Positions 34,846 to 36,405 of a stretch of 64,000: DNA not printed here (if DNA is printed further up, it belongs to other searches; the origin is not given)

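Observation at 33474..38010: tRNA-Gln-adjacent operon (DASS transporter, GT4, PIG-L deacetylase, MprF-type flippase domain) that could make an amino-sugar glycolipid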

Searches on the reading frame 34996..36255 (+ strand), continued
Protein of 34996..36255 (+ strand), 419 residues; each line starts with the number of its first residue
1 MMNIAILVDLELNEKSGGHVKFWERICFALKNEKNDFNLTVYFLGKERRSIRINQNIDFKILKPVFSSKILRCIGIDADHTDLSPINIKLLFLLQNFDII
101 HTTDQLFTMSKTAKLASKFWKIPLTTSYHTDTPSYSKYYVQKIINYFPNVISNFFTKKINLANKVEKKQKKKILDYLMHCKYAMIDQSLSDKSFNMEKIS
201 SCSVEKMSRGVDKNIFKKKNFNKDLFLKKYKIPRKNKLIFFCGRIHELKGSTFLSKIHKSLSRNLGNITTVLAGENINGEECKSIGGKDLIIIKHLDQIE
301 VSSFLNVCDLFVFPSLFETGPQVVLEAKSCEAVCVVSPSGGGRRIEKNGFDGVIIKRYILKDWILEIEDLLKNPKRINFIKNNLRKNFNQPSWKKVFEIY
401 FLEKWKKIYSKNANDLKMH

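Call 22: search_protein_families(library=pfam, proteins=[L038:5888-7822:+, L038:10230-11174:-, L038:11364-11882:-, L040:8625-9728:-, L040:12174-13244:-, L040:13252-13941:-, L040:6966-8615:+, L041:4758-6104:+, L033:6206-7789:-, L034:7381-9903:+], max_evalue=0.001)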
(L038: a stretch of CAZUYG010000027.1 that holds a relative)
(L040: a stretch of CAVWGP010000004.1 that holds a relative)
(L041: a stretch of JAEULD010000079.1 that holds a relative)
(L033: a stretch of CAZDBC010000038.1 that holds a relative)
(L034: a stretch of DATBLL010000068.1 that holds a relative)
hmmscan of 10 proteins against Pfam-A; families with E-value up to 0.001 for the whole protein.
L038:5888-7822:+ (644 aa): 0 families

L038:10230-11174:- (314 aa): 1 family
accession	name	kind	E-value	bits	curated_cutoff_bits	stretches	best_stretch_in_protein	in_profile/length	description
PF03781.23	FGE-sulfatase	-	6e-55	187.1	23.3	1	81-311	2-255/255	Sulfatase-modifying factor enzyme 1-like domain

L038:11364-11882:- (172 aa): 0 families

L040:8625-9728:- (367 aa): 4 families
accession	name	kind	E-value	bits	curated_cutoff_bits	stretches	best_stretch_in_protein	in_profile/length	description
PF00069.31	Pkinase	-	1e-33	117.3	31.7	1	83-358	1-255/263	Protein kinase domain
PF07714.23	PK_Tyr_Ser-Thr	-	1.6e-14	54.2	23.1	1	150-331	46-229/258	Protein tyrosine and serine/threonine kinase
PF03109.22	ABC1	-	9.5e-06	25.4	22.9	1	150-268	118-229/244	ABC1 atypical kinase-like domain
PF01636.29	APH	-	0.00033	20.9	23.2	0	224-256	168-200/239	Phosphotransferase enzyme family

L040:12174-13244:- (356 aa): 2 families
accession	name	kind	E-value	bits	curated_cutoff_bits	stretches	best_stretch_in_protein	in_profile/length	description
PF03466.25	LysR_substrate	-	1.7e-33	116.2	28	1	131-328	4-205/209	LysR substrate binding domain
PF00126.33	HTH_1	-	8.1e-18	64.6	26.6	1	46-104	2-60/60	Bacterial regulatory helix-turn-helix protein, lysR family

L040:13252-13941:- (229 aa): 1 family
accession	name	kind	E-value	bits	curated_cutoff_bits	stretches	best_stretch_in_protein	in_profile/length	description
PF03466.25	LysR_substrate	-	8.7e-36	123.7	28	1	29-220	7-202/209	LysR substrate binding domain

L040:6966-8615:+ (549 aa): 1 family
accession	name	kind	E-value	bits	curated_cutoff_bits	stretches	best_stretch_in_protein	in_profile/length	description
PF00248.27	Aldo_ket_red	-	2.6e-76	256.9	24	1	235-527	2-288/291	Aldo/keto reductase family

L041:4758-6104:+ (448 aa): 0 families

L033:6206-7789:- (527 aa): 2 families
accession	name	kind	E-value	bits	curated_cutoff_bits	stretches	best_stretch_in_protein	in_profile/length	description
PF00199.24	Catalase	-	1.5e-193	643.5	25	1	48-430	1-382/383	Catalase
PF06628.17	Catalase-rel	-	6e-21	74.8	30.1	1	456-517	3-65/65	Catalase-related immune-responsive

L034:7381-9903:+ (840 aa): 0 families

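Call 24: search_solved_structures(query=A1, max_evalue=0.01)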
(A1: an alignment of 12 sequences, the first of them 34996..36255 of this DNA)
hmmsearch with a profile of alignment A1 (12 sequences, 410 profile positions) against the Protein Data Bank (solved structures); distinct sequences matched with E-value up to 0.01: 46.
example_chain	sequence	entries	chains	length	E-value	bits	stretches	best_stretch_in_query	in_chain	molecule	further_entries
3fro_A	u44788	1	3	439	5.7e-11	45.2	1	220-400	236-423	GlgA glycogen synthase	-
2bis_A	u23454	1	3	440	5.7e-11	45.2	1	220-400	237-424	GLGA GLYCOGEN SYNTHASE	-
3l01_A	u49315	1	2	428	6.2e-11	45.1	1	220-400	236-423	GlgA glycogen synthase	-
6kuw_A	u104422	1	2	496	1.9e-09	40.2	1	203-401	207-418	Alpha-2C adrenergic receptor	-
9m88_C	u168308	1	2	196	3.6e-09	39.3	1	222-387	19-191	Glycogen synthase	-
2bfw_A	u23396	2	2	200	3.6e-09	39.3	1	222-387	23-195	GLGA GLYCOGEN SYNTHASE | PGS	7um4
9m88_A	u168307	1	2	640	4e-09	39.2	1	201-394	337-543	GPR3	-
8iyx_C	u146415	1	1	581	8.5e-09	38.1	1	209-389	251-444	Probable G-protein coupled receptor 34,Probable G-protein coupled receptor 34,YL-365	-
6me2_A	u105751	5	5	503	1.3e-08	37.4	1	222-389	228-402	chimera protein of Melatonin receptor type 1A and GlgA glycogen synthase | Fusion protein of Melatonin receptor type 1A and GlgA glycogen synthase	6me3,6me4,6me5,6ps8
7w41_A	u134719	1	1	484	1.8e-08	37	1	222-390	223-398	Gastrin-releasing peptide receptor,GlgA glycogen synthase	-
6kp6_A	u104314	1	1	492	1.9e-08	36.9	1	222-389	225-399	Muscarinic acetylcholine receptor M4,GlgA glycogen synthase,Muscarinic acetylcholine recep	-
7br3_A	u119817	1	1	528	2.2e-08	36.7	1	222-388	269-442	Gonadotropin-releasing hormone receptor,GlgA glycogen synthase,Gonadotropin-releasing horm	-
6kqi_A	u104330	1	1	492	2.2e-08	36.7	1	222-389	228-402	Cannabinoid receptor 1,GlgA glycogen synthase,Cannabinoid receptor 1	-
6lfl_A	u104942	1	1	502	2.2e-08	36.7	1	222-390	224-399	C-X-C chemokine receptor type 2,GlgA glycogen synthase,C-X-C chemokine receptor type 2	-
5u09_A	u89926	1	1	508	2.3e-08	36.6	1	222-389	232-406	Cannabinoid receptor 1,GlgA glycogen synthase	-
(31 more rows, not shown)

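Call 31: search_protein_families(library=ncbifam, proteins=[L032:927-2360:+, L032:2456-3244:+, L035:9965-11266:+, L035:11002-12063:+], max_evalue=0.001)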
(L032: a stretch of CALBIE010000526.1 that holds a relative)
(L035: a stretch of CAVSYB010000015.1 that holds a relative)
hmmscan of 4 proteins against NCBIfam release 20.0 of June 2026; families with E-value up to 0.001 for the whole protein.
L032:927-2360:+ (477 aa): 32 families (the best 25 are shown)
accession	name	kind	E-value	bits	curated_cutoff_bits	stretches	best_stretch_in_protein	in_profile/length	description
TIGR03088.1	stp2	hypoth_equivalog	7.9e-26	91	409.05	1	212-433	128-356/374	TIGR03088 family PEP-CTERM/XrtA system glycosyltransferase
NF053787.1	GlcN_PG_synth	equivalog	3.5e-22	78.7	480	1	248-443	168-351/361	N-acetylglucosaminyl phosphatidylglycerol synthase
TIGR03449.1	mycothiol_MshA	equivalog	6.6e-21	74.7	462.5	1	233-451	177-402/406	D-inositol-3-phosphate glycosyltransferase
NF041876.1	EPS_EpsE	equivalog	5.5e-15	55.5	400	1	276-433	212-379/389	exopolysaccharide biosynthesis GT4 family glycosyltransferase EpsE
NF047684.1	TeichurnBiosyTuaC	equivalog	8.4e-14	51.3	550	1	238-385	179-325/391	teichuronic acid biosynthesis protein TuaC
TIGR04157.1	glyco_rSAM_CFB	subfamily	6.1e-13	48.5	400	1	250-397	199-348/406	TIGR04157 family glycosyltransferase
TIGR04063.1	stp3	hypoth_equivalog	1e-11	44.4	442.05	1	226-439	162-383/397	TIGR04063 family PEP-CTERM/XrtA system glycosyltransferase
TIGR02149.1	glgA_Coryne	subfamily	1.2e-11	44.4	302.4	1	248-440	173-379/391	glycogen synthase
NF038295.1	EPS_HpsP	equivalog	6.5e-11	41.8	550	1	263-440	192-376/388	hormogonium polysaccharide biosynthesis glycosyltransferase HpsP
NF007640.0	PRK10307.1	subfamily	1.7e-10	40.4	276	1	226-433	176-390/411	WcaI family glycosyltransferase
TIGR03999.1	thiol_BshA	equivalog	2.6e-10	39.8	273.7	1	253-431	176-354/375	N-acetyl-alpha-D-glucosaminyl L-malate synthase BshA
NF038229.1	Glyco4_Geo_Pelo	equivalog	4.9e-09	35.7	400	1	332-433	220-319/338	GPMC system family 4 glycosyltransferase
NF041879.1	EPS_EpsH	equivalog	6e-09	35.1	800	1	281-450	240-414/431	exopolysaccharide biosynthesis glycosyltransferase EpsH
TIGR04047.1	MSMEG_0565_glyc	hypoth_equivalog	5.9e-08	32.2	259.85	1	327-439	251-362/373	MSMEG_0565 family glycosyltransferase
NF046085.1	XrtY_assoc_Gly1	equivalog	1.4e-07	30.7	400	1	275-431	206-365/387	XrtY-associated glycosyltransferase XYAG1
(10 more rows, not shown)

L032:2456-3244:+ (262 aa): 2 families
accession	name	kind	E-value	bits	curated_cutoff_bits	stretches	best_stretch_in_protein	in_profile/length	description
TIGR04001.1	thiol_BshB1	equivalog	2.2e-08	34.1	182.5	1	7-136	4-121/226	bacillithiol biosynthesis deacetylase BshB1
TIGR04000.1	thiol_BshB2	equivalog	0.00018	21.2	195.25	1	6-74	2-72/217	bacillithiol biosynthesis deacetylase BshB2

L035:9965-11266:+ (433 aa): 13 families
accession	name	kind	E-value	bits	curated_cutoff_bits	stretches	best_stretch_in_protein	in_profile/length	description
NF053787.1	GlcN_PG_synth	equivalog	1.2e-17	63.9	480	1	179-414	123-350/361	N-acetylglucosaminyl phosphatidylglycerol synthase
TIGR03449.1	mycothiol_MshA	equivalog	2.1e-16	59.9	462.5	1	212-411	181-391/406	D-inositol-3-phosphate glycosyltransferase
TIGR03088.1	stp2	hypoth_equivalog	2.2e-14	53.3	409.05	1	188-404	128-355/374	TIGR03088 family PEP-CTERM/XrtA system glycosyltransferase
NF041876.1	EPS_EpsE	equivalog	8.7e-12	45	400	1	218-398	187-372/389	exopolysaccharide biosynthesis GT4 family glycosyltransferase EpsE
NF047684.1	TeichurnBiosyTuaC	equivalog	1.9e-11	43.5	550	1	210-386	178-353/391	teichuronic acid biosynthesis protein TuaC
TIGR04157.1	glyco_rSAM_CFB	subfamily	2.5e-09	36.6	400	1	240-361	216-339/406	TIGR04157 family glycosyltransferase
NF038295.1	EPS_HpsP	equivalog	3.6e-09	36.1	550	1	238-352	194-317/388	hormogonium polysaccharide biosynthesis glycosyltransferase HpsP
TIGR04047.1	MSMEG_0565_glyc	hypoth_equivalog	6.5e-09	35.3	259.85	1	222-403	164-356/373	MSMEG_0565 family glycosyltransferase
TIGR04063.1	stp3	hypoth_equivalog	3.2e-07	29.6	442.05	1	184-405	145-378/397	TIGR04063 family PEP-CTERM/XrtA system glycosyltransferase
NF012028.0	PRK15484.1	subfamily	1.2e-05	24.6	618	1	241-359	183-314/380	lipopolysaccharide N-acetylglucosaminyltransferase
TIGR02149.1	glgA_Coryne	subfamily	3.4e-05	23.1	302.4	1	213-357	165-317/391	glycogen synthase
TIGR03999.1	thiol_BshA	equivalog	6.6e-05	22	273.7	1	240-407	188-358/375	N-acetyl-alpha-D-glucosaminyl L-malate synthase BshA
NF007640.0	PRK10307.1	subfamily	0.00025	20.1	276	1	217-407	194-392/411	WcaI family glycosyltransferase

L035:11002-12063:+ (353 aa): 3 families
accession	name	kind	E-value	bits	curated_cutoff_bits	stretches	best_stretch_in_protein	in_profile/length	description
TIGR04001.1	thiol_BshB1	equivalog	2.2e-07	30.8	182.5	1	99-224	4-117/226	bacillithiol biosynthesis deacetylase BshB1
NF002557.0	PRK02122.1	subfamily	2.4e-06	26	384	1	92-157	366-431/653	glucosamine-6-phosphate deaminase-like protein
TIGR04000.1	thiol_BshB2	equivalog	5.4e-06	26.2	195.25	1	98-281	2-183/217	bacillithiol biosynthesis deacetylase BshB2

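Call 44: predict_structure(alignment_id=A2)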
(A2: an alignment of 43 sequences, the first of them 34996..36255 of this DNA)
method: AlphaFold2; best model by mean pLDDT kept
length: 419 residues; sequences in the alignment: 43
mean_pLDDT: 90.0   pTM: 0.85
mean pLDDT of the five models: 90.0, 89.9, 88.9, 88.5, 88.1
residues with pLDDT >= 90: 268; 70-90: 128; 50-70: 23; < 50: 0
segments of 3 or more residues with pLDDT < 50: none
pLDDT, mean of each block of 10 residues (from residue 1): 95 83 93 92 94 96 88 71 90 97 91 96 90 83 87 89 90 90 77 64 84 93 92 95 89 96 93 92 92 92 96 83 93 93 91 95 97 96 93 94 94 78
secondary structure, 60 per line:
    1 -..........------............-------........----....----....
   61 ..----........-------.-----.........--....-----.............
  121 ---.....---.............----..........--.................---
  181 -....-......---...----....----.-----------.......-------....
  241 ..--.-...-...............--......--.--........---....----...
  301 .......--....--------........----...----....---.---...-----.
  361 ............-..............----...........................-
elements in order: E2-11 H18-29 E37-44 E49-52 E57-62 H68-74 H88-96 E99-102 H108-120 E124-128 H132-144 H149-158 H161-177 E182-185 H187-192 E203-206 H223-229 E237-242 H251-265 E268-273 H279-286 E290-293 H298-307 E310-313 H322-329 E334-336 H341-344 E352-354 H360-372 H374-387 H393-418

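Call 47: find_related_loci(query=A3, collection=metagenome_contigs, flank=8000)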
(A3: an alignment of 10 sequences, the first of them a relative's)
Query A3 (429 aa) in metagenome_contigs; peptide patterns used: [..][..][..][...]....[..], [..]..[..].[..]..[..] (x = any residue, [..] = any of these).
421 stretches matched a pattern; 287 encode a relative of the query (tblastn E <= 1e-3); the best 80 are kept; 80 distinct loci.
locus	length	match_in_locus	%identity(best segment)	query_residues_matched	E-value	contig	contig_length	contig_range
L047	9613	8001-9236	44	1-407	1e-107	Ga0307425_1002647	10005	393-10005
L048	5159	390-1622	48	1-405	3e-104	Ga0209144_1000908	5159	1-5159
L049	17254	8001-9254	46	1-415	7e-101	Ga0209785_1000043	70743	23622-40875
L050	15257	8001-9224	45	1-406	3e-100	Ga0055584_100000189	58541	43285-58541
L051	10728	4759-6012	46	1-415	6e-100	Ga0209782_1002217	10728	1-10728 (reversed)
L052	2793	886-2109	45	1-404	5e-103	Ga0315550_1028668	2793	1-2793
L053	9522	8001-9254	46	1-415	5e-100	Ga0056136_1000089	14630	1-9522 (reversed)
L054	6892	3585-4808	47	1-406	5e-100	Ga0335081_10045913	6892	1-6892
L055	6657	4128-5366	46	1-410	6e-100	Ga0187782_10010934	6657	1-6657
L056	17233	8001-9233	45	1-406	8e-99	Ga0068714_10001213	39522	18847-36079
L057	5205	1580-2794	46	1-402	4e-98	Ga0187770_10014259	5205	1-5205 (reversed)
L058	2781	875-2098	45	1-405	7e-101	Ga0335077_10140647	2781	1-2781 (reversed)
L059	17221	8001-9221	44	1-403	2e-97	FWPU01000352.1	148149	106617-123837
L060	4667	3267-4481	46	1-402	8e-98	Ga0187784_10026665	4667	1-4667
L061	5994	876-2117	45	1-411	9e-97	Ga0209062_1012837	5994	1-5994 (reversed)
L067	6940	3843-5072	46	1-407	4e-96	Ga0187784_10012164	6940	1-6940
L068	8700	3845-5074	46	1-407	2e-96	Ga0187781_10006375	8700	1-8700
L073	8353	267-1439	49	1-404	2e-94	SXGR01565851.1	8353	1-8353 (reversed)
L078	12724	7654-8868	45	1-402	2e-93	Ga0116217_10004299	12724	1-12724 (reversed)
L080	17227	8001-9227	44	1-407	4e-93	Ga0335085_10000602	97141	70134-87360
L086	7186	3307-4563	44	1-419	3e-92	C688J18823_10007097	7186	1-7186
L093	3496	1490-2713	46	1-405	5e-92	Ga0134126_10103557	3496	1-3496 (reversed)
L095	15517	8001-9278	41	1-419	2e-90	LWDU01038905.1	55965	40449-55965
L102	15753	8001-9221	44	1-407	2e-89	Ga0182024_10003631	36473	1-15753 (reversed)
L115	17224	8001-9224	44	1-406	8e-88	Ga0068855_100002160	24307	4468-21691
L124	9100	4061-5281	42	1-407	1e-86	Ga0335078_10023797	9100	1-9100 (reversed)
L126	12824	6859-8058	44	1-400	1e-86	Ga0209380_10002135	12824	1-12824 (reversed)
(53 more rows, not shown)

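Call 48: fold_search(model_id=the predicted structure, library=pdb)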
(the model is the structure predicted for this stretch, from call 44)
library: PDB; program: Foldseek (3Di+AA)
matches with E <= 10: 1630; with E <= 0.001: 505
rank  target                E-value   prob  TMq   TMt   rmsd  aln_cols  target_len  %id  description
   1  3c4q_A                1.5e-17  1.00  0.72  0.76   4.9       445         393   15  Structure of the retaining glycosyltransferase MshA : The first step in mycothiol biosynthesis. Organism : Corynebacte (released 2008-04-01)
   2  3c4q_B                1.5e-17  1.00  0.72  0.76   5.2       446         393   15  Structure of the retaining glycosyltransferase MshA : The first step in mycothiol biosynthesis. Organism : Corynebacte (released 2008-04-01)
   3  6tvp_B                1.3e-16  1.00  0.61  0.65   6.8       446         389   16  Structure of Mycobacterium smegmatis alpha-maltose-1-phosphate synthase GlgM (released 2020-04-22)
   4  3c48_A                3.4e-16  1.00  0.43  0.45  12.4       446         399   14  Structure of the retaining glycosyltransferase MshA: The first step in mycothiol biosynthesis. Organism: Corynebacteri (released 2008-03-25)
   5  6tvp_A                4.9e-16  1.00  0.61  0.65   6.4       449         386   15  Structure of Mycobacterium smegmatis alpha-maltose-1-phosphate synthase GlgM (released 2020-04-22)
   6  3c48_B                8.2e-16  1.00  0.43  0.45  12.3       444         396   14  Structure of the retaining glycosyltransferase MshA: The first step in mycothiol biosynthesis. Organism: Corynebacteri (released 2008-03-25)
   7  5d00_B                5.2e-15  1.00  0.68  0.78   5.4       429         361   15  Crystal structure of BshA from B. subtilis complexed with N-acetylglucosaminyl-malate and UMP (released 2016-09-07)
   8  7qsg_A                7.8e-15  1.00  0.66  0.72   6.0       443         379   14  Methylmannose polysaccharide mannosyltransferase from M. hassiacum (released 2023-01-25)
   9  6n1x                  1.5e-14  1.00  0.68  0.75   5.4       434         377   14  BshA from Staphylococcus aureus complexed with UDP and N-acetylglucosamine (released 2019-08-21)
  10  5d00_A                2.6e-14  1.00  0.66  0.75   5.9       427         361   15  Crystal structure of BshA from B. subtilis complexed with N-acetylglucosaminyl-malate and UMP (released 2016-09-07)
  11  3mbo_D                3.2e-14  1.00  0.65  0.72   6.5       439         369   15  Crystal Structure of the Glycosyltransferase BaBshA bound with UDP and L-malate (released 2010-09-29)
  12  4xsu_A                3.4e-14  1.00  0.63  0.72   6.1       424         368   14  Crystal structure of Anabaena Alr3699/HepE in complex with UDP and glucose (released 2016-01-13)
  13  5d01_B                3.8e-14  1.00  0.67  0.77   5.5       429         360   15  Crystal structure of BshA from B. subtilis complexed with N-acetylglucosaminyl-malate (released 2016-09-07)
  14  2bis_A                4.2e-14  1.00  0.64  0.61   7.7       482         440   16  Structure of glycogen synthase from Pyrococcus abyssi (released 2005-11-28)
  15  8dqd                  4.4e-14  1.00  0.60  0.66   7.0       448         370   15  Structure of the Campylobacter concisus glycosyltransferase PglA (released 2024-01-17)
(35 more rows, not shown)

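Call 53: search_protein_representatives(alignment_id=A2)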
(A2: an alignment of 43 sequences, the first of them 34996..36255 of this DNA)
Query: 43 sequences, 411 profile positions. Proteins with E-value up to 0.001 (for the whole library): 75044; up to 1e-10: 6904; up to 1e-30: 122. The best 150 are listed.
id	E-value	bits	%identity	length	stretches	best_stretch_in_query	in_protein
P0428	1.3e-157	541.3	-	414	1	2-410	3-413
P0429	1.9e-144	497.9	-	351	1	1-317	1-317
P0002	6.7e-134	463.2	-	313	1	109-410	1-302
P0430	5.1e-79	282.4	-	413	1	3-408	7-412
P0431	3.7e-78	279.6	-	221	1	2-172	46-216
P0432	8.8e-78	278.4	-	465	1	3-407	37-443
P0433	3.1e-77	276.6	-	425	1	4-406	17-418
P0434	3.3e-73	263.3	-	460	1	4-406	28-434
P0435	1.2e-72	261.5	-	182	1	1-174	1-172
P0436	2.1e-72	260.6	-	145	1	2-143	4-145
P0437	3.1e-72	260.1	-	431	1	3-410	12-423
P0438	5.1e-72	259.4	-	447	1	4-408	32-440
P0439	1.2e-71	258.2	-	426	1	2-409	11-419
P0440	1.2e-69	251.6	-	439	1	3-409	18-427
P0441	4.6e-68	246.3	-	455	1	4-408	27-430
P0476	2.5e-53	197.8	-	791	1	3-406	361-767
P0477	5.7e-53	196.6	-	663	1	4-409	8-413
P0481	1.0e-51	192.5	-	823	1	2-399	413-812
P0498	2.9e-47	177.8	-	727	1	3-406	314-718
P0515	2.9e-42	161.4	-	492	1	3-262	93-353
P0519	2.9e-41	158.1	-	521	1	3-408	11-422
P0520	6.9e-41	156.8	-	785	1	3-405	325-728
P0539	7.0e-33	130.5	-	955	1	7-405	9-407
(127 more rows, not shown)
